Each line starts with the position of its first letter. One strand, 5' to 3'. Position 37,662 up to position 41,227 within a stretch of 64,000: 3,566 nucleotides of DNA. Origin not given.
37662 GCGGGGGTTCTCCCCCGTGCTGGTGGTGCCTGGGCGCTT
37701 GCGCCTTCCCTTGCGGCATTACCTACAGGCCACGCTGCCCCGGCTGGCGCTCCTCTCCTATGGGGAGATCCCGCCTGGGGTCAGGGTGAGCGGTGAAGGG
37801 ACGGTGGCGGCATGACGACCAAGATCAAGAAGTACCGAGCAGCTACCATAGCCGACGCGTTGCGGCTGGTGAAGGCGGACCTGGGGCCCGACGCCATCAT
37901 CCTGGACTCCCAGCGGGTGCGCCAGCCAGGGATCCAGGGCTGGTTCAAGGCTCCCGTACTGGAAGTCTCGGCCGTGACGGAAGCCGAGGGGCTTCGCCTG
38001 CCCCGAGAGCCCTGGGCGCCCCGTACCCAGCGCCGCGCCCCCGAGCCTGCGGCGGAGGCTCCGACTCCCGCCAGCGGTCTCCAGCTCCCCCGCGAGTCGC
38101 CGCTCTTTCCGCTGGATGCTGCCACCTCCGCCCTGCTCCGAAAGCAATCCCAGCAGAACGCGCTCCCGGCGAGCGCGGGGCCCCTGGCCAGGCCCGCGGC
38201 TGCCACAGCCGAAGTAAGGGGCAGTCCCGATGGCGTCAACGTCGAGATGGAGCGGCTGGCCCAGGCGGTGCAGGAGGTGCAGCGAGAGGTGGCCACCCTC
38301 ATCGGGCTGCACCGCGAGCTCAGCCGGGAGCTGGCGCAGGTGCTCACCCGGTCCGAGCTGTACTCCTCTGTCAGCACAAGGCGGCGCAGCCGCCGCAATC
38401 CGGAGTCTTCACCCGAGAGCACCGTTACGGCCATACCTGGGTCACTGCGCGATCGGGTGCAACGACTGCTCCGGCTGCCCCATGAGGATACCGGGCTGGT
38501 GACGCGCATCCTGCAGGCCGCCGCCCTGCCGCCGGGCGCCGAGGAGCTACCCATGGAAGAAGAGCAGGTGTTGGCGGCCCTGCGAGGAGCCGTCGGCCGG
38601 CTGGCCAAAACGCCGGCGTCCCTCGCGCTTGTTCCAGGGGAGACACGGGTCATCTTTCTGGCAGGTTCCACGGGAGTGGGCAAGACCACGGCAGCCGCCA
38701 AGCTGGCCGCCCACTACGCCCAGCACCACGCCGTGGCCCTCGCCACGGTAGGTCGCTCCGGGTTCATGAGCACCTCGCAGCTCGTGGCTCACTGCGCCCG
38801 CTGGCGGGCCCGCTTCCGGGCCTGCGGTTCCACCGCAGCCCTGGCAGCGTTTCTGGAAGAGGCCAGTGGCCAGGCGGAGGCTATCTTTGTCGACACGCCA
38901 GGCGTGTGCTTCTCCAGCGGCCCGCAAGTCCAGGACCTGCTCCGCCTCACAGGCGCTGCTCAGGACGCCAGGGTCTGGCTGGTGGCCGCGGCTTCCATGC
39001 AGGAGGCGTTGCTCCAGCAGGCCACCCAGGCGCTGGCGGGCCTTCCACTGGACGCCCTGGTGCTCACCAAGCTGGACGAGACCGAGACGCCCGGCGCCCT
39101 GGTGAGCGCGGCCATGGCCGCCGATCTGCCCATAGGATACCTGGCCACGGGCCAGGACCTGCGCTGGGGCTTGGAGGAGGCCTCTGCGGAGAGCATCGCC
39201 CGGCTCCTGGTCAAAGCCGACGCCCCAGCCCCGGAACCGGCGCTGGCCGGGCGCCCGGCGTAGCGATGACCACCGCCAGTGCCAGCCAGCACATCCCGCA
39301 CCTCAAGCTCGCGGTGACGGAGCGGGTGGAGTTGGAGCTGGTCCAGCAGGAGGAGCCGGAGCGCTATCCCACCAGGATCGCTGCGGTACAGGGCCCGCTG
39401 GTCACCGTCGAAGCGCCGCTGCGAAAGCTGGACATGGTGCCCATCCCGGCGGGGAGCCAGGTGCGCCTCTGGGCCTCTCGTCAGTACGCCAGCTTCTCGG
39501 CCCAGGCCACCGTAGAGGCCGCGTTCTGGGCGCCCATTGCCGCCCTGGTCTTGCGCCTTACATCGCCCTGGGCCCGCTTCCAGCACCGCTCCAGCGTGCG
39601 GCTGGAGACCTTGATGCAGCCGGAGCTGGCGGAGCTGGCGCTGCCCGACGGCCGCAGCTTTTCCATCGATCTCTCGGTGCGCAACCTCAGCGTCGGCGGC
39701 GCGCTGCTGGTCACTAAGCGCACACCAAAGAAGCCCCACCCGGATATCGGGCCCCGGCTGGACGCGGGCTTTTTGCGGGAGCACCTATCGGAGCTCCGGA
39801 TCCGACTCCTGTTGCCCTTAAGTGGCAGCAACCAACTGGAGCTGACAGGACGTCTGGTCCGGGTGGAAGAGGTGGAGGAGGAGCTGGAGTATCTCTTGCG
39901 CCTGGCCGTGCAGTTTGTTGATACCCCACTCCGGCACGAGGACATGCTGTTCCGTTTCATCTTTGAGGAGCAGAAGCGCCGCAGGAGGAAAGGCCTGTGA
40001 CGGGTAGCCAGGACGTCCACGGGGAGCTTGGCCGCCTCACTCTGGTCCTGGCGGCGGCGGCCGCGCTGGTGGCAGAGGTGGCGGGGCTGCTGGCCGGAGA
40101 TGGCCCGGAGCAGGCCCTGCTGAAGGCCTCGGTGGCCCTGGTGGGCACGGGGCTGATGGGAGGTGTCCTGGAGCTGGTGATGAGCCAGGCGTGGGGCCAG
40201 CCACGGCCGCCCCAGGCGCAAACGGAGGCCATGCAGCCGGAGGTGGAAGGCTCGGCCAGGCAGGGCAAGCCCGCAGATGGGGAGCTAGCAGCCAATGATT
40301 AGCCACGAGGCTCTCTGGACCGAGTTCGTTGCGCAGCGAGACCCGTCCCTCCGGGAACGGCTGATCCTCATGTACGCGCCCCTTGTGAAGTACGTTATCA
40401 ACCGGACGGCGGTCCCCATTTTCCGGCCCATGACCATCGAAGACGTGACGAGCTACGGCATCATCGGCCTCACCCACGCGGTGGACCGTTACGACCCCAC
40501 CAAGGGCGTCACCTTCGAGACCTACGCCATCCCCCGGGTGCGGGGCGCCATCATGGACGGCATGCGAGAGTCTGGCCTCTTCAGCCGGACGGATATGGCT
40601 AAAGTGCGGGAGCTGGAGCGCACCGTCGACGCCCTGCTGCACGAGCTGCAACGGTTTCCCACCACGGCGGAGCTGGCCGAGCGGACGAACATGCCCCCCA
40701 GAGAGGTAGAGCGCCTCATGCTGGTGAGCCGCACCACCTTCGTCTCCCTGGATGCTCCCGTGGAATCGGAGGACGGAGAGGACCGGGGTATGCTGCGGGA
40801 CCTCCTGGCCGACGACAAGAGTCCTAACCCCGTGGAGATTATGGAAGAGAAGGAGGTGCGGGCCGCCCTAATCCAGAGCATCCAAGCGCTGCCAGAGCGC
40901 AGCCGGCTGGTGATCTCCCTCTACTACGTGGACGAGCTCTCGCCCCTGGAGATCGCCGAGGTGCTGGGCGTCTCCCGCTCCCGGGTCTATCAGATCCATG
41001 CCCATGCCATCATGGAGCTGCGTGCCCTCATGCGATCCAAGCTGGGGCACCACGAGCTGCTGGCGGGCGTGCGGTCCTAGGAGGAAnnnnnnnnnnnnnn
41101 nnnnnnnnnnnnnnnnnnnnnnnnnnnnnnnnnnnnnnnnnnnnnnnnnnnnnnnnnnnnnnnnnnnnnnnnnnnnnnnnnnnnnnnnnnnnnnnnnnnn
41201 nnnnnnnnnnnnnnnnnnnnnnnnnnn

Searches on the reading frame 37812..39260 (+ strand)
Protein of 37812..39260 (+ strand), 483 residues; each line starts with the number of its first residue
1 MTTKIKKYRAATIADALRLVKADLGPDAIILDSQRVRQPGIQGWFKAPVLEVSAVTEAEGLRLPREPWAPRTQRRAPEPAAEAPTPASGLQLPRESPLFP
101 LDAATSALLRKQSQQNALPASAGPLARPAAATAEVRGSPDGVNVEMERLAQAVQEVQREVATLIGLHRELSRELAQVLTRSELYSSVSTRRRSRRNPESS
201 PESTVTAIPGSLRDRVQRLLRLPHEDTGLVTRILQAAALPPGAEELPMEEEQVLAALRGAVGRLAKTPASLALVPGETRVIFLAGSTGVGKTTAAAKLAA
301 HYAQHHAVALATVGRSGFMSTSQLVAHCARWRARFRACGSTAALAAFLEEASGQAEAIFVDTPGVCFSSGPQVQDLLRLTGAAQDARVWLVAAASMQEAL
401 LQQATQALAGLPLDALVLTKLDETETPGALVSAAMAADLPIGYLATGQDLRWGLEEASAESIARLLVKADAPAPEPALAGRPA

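Call 6: search_protein_families(library=pfam, proteins=[window:37812-39260:+], max_evalue=0.01)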
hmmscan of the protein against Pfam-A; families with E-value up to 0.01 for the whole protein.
window:37812-39260:+ (483 aa): 7 families
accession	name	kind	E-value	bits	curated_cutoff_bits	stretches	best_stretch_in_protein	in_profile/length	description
PF00448.28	SRP54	-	2.2e-24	86.6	22.7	1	279-466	2-194/196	SRP54-type protein, GTPase domain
PF13401.12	AAA_22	-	1.8e-05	25.5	27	1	279-417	6-89/130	AAA domain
PF20720.3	nSTAND3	-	0.0005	20.2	27.2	1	277-306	16-45/155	Novel STAND NTPase 3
PF13481.12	AAA_25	-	0.00083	19.5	27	1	278-310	33-65/195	AAA domain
PF01656.29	CbiA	-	0.0014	19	25.4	1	281-313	2-35/125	CobQ/CobB/MinD/ParA nucleotide binding domain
PF13191.12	AAA_16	-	0.0022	18.9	32.6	1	276-349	22-96/167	AAA ATPase domain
PF02374.21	ArsA_ATPase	-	0.0072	16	24.3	0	278-306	1-29/305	Anion-transporting ATPase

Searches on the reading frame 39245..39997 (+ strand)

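Call 6: search_protein_families(library=pfam, proteins=[window:39245-39997:+], max_evalue=0.01)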
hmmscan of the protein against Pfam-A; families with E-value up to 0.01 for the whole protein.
window:39245-39997:+ (251 aa): 2 families
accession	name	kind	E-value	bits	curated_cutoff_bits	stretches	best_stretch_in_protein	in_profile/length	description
PF07238.19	PilZ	-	1.2e-07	32.5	22.5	1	114-241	2-102/102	PilZ domain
PF12945.12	PilZNR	-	8.9e-06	26.2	23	1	27-104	5-83/85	Flagellar protein YcgR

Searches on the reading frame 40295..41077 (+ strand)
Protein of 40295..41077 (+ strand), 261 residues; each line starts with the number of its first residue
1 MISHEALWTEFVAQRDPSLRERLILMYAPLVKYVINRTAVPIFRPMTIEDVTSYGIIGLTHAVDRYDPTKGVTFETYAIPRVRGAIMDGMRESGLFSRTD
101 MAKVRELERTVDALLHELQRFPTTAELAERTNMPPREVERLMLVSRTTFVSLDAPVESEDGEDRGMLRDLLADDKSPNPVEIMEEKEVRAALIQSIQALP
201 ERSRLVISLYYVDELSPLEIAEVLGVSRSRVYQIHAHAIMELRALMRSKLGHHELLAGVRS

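Call 6: search_protein_families(library=pfam, proteins=[window:40295-41077:+], max_evalue=0.01)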
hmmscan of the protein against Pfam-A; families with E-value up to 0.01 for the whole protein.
window:40295-41077:+ (261 aa): 10 families
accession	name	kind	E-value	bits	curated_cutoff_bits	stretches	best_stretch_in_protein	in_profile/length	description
PF04545.22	Sigma70_r4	-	2.4e-14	53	24.1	1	196-244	2-50/50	Sigma-70, region 4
PF04539.22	Sigma70_r3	-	9.8e-14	51.7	25.3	1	104-181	3-76/78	Sigma-70 region 3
PF08281.18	Sigma70_r4_2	-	2.6e-12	46.6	25.7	1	190-235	2-47/54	Sigma-70, region 4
PF04542.20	Sigma70_r2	-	6.8e-12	45.4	24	1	23-92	1-67/71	Sigma-70 region 2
PF13384.12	HTH_23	-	4.7e-05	23.5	24.6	1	201-236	4-39/50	Homeodomain-like domain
PF04297.20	UPF0122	-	0.00025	21.7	22.7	1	199-234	18-53/101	Putative helix-turn-helix protein, YlxM / p13 like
PF07374.17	DUF1492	-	0.00039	21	21.5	1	181-242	40-99/100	Protein of unknown function (DUF1492)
PF12728.13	HTH_17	-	0.0013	19.4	27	0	216-239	3-27/51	Helix-turn-helix domain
PF13412.12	HTH_24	-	0.005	16.8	21.9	0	215-232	18-35/48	Winged helix-turn-helix DNA-binding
PF13404.12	HTH_AsnC-type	-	0.0073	16.6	27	0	215-232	18-35/42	AsnC-type helix-turn-helix domain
